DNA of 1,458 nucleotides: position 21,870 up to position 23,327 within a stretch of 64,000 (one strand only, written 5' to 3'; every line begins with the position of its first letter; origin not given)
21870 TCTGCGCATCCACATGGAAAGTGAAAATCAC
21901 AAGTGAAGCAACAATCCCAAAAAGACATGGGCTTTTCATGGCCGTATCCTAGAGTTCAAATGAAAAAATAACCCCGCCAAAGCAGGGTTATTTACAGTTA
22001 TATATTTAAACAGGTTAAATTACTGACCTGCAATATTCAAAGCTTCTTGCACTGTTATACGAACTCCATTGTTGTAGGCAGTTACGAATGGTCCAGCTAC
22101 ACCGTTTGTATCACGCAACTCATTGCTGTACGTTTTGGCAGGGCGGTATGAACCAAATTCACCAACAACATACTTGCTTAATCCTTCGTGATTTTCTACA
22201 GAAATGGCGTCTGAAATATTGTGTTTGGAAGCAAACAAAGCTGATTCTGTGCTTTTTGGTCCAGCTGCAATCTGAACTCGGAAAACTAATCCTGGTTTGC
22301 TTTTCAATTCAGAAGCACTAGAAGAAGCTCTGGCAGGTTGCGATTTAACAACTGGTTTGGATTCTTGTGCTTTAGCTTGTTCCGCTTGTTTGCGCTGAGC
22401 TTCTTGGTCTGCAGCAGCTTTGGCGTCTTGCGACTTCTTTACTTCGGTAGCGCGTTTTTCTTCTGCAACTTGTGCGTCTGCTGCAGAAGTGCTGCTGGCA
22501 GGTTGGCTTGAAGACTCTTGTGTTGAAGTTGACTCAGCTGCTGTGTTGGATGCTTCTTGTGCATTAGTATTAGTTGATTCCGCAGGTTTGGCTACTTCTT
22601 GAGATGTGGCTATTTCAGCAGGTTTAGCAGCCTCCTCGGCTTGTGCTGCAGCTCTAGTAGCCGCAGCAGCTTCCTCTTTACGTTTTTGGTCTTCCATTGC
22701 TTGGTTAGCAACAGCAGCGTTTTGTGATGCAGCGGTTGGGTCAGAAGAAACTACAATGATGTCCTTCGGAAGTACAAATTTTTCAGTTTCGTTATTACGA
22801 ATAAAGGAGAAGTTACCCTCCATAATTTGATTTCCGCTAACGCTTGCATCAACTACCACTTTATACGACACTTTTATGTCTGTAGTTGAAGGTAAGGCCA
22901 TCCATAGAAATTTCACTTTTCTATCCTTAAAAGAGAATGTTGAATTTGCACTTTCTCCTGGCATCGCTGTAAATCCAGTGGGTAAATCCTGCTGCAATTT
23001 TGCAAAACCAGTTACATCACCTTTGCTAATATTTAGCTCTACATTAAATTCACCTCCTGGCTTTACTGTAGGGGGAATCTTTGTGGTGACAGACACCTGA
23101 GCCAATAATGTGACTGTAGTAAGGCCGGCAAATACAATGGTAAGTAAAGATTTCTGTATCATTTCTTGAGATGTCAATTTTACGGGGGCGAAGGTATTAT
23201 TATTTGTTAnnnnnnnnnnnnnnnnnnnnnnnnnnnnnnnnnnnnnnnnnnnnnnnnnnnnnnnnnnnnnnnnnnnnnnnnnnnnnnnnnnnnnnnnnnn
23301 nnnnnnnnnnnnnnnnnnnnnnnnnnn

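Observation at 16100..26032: Ten-kb tandem array of five paralogous OM beta-barrel/TSP3 proteins whose peptidoglycan-binding OmpA domain is replaced by EF-hand or SPOR modules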

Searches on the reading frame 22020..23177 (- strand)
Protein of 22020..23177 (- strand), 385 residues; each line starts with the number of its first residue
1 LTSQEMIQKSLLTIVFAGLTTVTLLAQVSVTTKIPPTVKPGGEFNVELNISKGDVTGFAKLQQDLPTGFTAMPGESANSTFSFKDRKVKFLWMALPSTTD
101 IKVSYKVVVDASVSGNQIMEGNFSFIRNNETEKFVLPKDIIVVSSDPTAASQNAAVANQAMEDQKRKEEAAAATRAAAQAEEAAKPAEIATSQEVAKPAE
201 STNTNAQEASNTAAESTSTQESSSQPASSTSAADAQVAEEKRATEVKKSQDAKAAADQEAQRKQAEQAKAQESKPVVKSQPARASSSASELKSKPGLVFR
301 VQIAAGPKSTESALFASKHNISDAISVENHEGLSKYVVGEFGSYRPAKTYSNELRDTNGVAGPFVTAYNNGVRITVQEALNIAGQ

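Call 3: search_protein_families(library=pfam, proteins=[window:22020-23177:-], max_evalue=1)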
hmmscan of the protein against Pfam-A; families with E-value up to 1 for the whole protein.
window:22020-23177:- (385 aa): 3 families
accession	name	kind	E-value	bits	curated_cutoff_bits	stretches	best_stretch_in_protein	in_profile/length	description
PF14771.11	DUF4476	-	0.02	15.6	22.5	1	79-109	46-75/91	Domain of unknown function (DUF4476)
PF17545.7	DUF5461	-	0.077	13.8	25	1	326-375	25-75/93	Family of unknown function (DUF5461)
PF03153.18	TFIIA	-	0.22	11.9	36.2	1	152-283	94-239/415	Transcription factor IIA, alpha/beta subunit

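Call 4: search_protein_families(library=ncbifam, proteins=[window:22020-23177:-], max_evalue=1)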
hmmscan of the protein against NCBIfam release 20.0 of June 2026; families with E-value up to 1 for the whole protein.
window:22020-23177:- (385 aa): 7 families
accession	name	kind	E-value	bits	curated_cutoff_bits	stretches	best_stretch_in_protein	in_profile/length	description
NF008975.0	PRK12323.1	equivalog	0.03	13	875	1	149-290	372-512/709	DNA polymerase III subunit gamma/tau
NF005423.0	PRK07003.1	equivalog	0.031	12.7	1260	1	149-293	369-555/831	DNA polymerase III subunit gamma/tau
NF046048.1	NlpC_P60_DIP1281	equivalog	0.1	11.4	517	1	150-289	183-377/587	DIP1281 family NlpC/P60 protein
NF006360.0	PRK08581.1-2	equivalog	0.14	10.5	605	1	147-294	211-358/709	amidase domain-containing protein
NF004561.0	PRK05901.1-3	equivalog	0.26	10.3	582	1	149-271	29-153/537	RNA polymerase sigma factor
NF047351.1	lipase_YSIRK_Sa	exception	0.4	8.9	650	1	152-274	36-236/704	YSIRK-targeted triacylglycerol lipase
NF040677.1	wall_bind_EntC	exception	0.93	8.2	770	0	149-294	184-327/422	cell wall-binding protein EntC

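Call 16: find_homologous_proteins(query=window:22020-23177:-)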
Query window:22020-23177:- (385 aa): 634 proteins with E <= 0.001 among 8000 candidates; the best 120 are listed.
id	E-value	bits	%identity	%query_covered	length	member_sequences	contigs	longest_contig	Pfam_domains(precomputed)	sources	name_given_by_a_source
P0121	5.4e-229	777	100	99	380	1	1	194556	-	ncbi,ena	-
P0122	6.3e-207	705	93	99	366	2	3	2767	-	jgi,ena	jgi:septal ring-binding cell division protein DamX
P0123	4.5e-195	666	87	99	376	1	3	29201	-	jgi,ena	-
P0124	1.1e-194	664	86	99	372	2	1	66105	-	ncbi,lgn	-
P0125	1.3e-194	664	88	99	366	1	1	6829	-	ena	-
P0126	5.4e-194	662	87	99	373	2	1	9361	-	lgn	-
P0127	1.4e-192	657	87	99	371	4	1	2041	-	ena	-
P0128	7.8e-189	645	86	99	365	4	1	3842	-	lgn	-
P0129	1.3e-128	447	60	99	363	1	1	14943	-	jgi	-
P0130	6.6e-128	445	61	99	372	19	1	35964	-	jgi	jgi:hypothetical protein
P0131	1.3e-123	431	60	94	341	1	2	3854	-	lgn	-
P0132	1.3e-118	414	69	42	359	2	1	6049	-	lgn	-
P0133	6.0e-118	412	69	42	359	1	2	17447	-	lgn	-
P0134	6.1e-118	412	69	42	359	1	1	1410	-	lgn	-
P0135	1.1e-117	411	67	42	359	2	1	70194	-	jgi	-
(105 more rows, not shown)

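Call 20: search_solved_structures(query=A3, max_evalue=1, show_alignments=2)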
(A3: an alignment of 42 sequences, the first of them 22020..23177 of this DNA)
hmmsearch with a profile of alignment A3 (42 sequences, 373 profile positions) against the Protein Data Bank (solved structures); distinct sequences matched with E-value up to 1: 2.
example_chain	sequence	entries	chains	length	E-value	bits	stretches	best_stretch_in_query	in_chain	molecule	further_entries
2lfv_A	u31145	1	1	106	0.062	15.7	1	269-352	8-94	Protein damX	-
1x60_A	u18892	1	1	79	0.53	12.6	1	281-343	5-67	Sporulation-specific N-acetylmuramoyl-L-alanine amidase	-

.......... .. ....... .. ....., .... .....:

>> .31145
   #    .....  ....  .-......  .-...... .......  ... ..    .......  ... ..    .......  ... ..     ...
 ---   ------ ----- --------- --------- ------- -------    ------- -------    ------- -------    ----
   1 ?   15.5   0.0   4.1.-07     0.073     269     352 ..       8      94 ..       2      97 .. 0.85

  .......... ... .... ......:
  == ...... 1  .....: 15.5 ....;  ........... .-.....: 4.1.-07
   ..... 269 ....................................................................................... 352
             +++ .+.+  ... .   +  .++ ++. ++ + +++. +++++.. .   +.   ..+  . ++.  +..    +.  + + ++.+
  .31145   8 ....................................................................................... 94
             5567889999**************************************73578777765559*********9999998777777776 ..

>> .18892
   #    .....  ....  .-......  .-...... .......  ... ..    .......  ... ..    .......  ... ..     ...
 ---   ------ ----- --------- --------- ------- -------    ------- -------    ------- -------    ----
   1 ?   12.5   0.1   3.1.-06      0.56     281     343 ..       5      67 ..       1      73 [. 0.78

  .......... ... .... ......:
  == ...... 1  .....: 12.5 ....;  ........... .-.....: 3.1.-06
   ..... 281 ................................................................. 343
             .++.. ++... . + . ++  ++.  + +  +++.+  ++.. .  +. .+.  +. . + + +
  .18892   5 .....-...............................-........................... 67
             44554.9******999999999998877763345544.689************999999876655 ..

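Call 21: find_encoding_contigs(protein=P0121, flank=10000, max_places=3)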
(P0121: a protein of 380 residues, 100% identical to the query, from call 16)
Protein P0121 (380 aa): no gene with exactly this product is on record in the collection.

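Call 31: predict_structure(alignment_id=A3)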
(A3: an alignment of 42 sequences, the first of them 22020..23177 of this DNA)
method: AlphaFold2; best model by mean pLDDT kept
length: 385 residues; sequences in the alignment: 42
mean_pLDDT: 76.2   pTM: 0.45
mean pLDDT of the five models: 76.2, 75.0, 73.9, 72.5, 72.5
residues with pLDDT >= 90: 186; 70-90: 67; 50-70: 51; < 50: 81
segments of 3 or more residues with pLDDT < 50: 10-25, 185-197, 199-230, 275-291
pLDDT, mean of each block of 10 residues (from residue 1): 56 42 60 94 97 92 97 96 98 94 97 94 93 92 83 73 73 63 49 44 40 42 40 55 70 78 70 43 34 81 95 95 93 94 93 94 95 92 84
secondary structure, 60 per line:
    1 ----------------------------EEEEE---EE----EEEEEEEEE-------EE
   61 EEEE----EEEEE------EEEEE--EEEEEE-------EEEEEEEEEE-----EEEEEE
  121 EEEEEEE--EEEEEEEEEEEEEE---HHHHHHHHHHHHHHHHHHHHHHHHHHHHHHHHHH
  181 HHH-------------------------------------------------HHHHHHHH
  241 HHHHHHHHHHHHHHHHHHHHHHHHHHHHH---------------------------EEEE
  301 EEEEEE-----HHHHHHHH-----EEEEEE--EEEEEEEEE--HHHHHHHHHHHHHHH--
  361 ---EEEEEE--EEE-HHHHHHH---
elements in order: E29-33 E43-51 E59-64 E69-73 E80-84 E87-92 E100-109 E115-127 E130-143 H147-183 H233-269 E297-306 H312-319 E325-330 E333-341 H344-358 E364-369 E372-374 H376-382

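Call 43: find_related_loci(query=A3, collection=metagenome_contigs, flank=10000)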
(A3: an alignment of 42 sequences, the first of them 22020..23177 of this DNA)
Query A3 (385 aa) in metagenome_contigs; peptide patterns used: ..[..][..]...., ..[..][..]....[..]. (x = any residue, [..] = any of these).
600 stretches matched a pattern (row limit reached: there are more); 301 encode a relative of the query (tblastn E <= 1e-3); the best 80 are kept; 80 distinct loci.
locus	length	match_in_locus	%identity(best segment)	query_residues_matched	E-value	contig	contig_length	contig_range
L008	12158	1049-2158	86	1-385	0e+0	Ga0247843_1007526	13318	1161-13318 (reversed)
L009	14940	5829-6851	47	1-385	2e-98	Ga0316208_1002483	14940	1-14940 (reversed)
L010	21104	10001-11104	49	6-385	2e-102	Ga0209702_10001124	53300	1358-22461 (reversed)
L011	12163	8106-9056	36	28-385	1e-64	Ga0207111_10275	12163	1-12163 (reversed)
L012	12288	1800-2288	57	1-169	5e-56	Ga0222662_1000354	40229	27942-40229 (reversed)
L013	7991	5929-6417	57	1-169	5e-56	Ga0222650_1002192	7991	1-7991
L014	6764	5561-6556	57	1-385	4e-55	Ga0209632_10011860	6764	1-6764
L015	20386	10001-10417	61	5-143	2e-52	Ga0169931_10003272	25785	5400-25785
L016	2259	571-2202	31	9-383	6e-48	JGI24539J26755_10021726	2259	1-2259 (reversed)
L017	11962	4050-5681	31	6-382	2e-47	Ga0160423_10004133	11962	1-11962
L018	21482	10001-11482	32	4-385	2e-46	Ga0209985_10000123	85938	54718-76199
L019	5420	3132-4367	29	5-385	5e-46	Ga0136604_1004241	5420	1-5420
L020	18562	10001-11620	30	9-382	7e-46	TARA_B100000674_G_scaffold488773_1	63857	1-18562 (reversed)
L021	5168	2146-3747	31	6-382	8e-45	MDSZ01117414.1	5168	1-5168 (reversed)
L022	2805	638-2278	30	9-382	6e-45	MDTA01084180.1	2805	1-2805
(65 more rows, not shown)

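Call 77: fold_search(model_id=the predicted structure, library=pdb)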
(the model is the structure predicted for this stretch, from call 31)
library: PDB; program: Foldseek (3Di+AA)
matches with E <= 10: 1983; with E <= 0.001: 130
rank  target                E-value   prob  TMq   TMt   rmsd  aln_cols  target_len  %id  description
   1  9ifr                  7.3e-06  1.00  0.24  0.67   5.1       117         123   14  CLIPPER domain from the Gram-negative fibrillar adhesin "B9T28_05395 (released 2025-11-26)
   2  2xdh                  2.2e-05  1.00  0.25  0.57   4.9       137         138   14  Non-cellulosomal cohesin from the hyperthermophilic archaeon Archaeoglobus fulgidus (released 2010-05-26)
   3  2vo8                  2.8e-05  1.00  0.26  0.66   3.4       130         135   15  Cohesin module from Clostridium perfringens ATCC13124 family 33 glycoside hydrolase. (released 2008-09-02)
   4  2w1n                  3.3e-05  1.00  0.22  0.35   5.7       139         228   14  cohesin and fibronectin type-III double module construct from the Clostridium perfringens glycoside hydrolase GH84C (released 2009-02-03)
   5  9m00_B                3.8e-05  1.00  0.23  0.28   3.7       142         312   10  Crystal Structure of the Basal pilin EbpB from Enterococcus faecalis with a partially disordered N-terminal domain. (released 2025-07-16)
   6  8ukv_C                3.8e-05  1.00  0.19  0.53   8.1       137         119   13  Crystal structure of nanobody/VHH domain of 34E5 in complex with the extracellular region of the epidermal growth fact (released 2024-06-19)
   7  8gsy_A                4.1e-05  1.00  0.21  0.57   5.8       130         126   15  X-ray structure of Clostridium perfringens pili protein B N-terminal domain (released 2023-06-07)
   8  8ukv_D                4.8e-05  1.00  0.19  0.53   8.7       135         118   12  Crystal structure of nanobody/VHH domain of 34E5 in complex with the extracellular region of the epidermal growth fact (released 2024-06-19)
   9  2jh2_A                5.6e-05  1.00  0.22  0.53   4.9       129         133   16  X-ray crystal structure of a cohesin-like module from Clostridium perfringens (released 2007-11-06)
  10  2a74_C                8.3e-05  1.00  0.22  0.28   4.4       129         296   16  Human Complement Component C3c (released 2005-09-27)
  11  8um6_B                9.3e-05  1.00  0.24  0.59   4.4       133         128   12  Structure of copper bound to YcnI W137F (released 2024-02-07)
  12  2jh2_C                9.8e-05  1.00  0.22  0.54   5.0       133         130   15  X-ray crystal structure of a cohesin-like module from Clostridium perfringens (released 2007-11-06)
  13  2qki_E                1.4e-04  1.00  0.22  0.42   4.0       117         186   12  Human C3c in complex with the inhibitor compstatin (released 2007-08-14)
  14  8jyq_A                1.4e-04  1.00  0.19  0.38  10.2       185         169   14  Crystal structure of cancer-specific anti-HER2 antibody H2Mab-214 in complex with epitope peptide (released 2024-03-13)
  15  5mkc_D                1.4e-04  1.00  0.21  0.36   6.0       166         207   11  Crystal structure of the RrgA Jo.In complex (released 2017-03-15)
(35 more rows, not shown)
